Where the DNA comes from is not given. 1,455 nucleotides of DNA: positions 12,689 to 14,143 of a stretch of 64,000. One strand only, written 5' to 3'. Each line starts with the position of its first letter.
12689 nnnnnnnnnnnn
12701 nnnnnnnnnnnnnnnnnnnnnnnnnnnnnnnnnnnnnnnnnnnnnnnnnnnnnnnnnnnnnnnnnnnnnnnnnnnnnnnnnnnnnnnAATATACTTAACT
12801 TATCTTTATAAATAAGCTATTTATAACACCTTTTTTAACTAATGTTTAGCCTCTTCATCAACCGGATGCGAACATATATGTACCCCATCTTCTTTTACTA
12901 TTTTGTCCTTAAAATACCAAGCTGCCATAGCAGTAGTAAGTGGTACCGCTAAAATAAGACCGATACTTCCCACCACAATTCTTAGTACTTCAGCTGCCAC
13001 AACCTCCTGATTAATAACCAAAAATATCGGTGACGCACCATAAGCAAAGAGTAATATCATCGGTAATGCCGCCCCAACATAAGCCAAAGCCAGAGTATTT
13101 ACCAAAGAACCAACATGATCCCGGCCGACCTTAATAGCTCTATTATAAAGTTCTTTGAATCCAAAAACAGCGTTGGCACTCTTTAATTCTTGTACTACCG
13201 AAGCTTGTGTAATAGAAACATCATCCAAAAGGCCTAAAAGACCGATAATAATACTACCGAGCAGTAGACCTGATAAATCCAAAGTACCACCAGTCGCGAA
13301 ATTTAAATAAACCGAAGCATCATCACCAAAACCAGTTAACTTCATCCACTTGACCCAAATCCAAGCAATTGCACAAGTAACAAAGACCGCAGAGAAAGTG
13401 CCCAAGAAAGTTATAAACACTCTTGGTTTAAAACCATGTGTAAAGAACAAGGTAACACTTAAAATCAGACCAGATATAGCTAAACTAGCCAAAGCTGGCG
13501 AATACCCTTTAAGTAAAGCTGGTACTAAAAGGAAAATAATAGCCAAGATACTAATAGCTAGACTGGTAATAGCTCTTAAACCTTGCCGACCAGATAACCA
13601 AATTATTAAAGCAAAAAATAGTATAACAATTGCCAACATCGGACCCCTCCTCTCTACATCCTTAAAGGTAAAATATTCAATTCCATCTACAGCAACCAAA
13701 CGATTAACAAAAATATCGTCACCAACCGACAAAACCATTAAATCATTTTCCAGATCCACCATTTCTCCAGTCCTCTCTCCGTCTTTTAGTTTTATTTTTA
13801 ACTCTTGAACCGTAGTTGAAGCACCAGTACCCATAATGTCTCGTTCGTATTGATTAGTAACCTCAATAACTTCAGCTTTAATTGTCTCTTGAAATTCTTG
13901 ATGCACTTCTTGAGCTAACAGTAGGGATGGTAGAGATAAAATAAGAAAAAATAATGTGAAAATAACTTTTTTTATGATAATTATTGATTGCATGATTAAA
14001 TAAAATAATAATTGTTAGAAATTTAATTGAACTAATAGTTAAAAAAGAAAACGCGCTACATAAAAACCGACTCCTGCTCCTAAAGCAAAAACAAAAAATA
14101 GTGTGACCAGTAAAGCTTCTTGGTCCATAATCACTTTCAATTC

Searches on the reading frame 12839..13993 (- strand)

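Call 42: search_protein_families(library=pfam, proteins=[window:12839-13993:-], max_evalue=0.00001)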
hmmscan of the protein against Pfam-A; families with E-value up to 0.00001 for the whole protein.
window:12839-13993:- (384 aa): 1 family
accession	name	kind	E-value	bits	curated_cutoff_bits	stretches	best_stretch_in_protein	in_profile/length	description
PF07907.16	YibE_F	-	1.1e-67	228.6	27.2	1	120-359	2-241/241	YibE/F-like protein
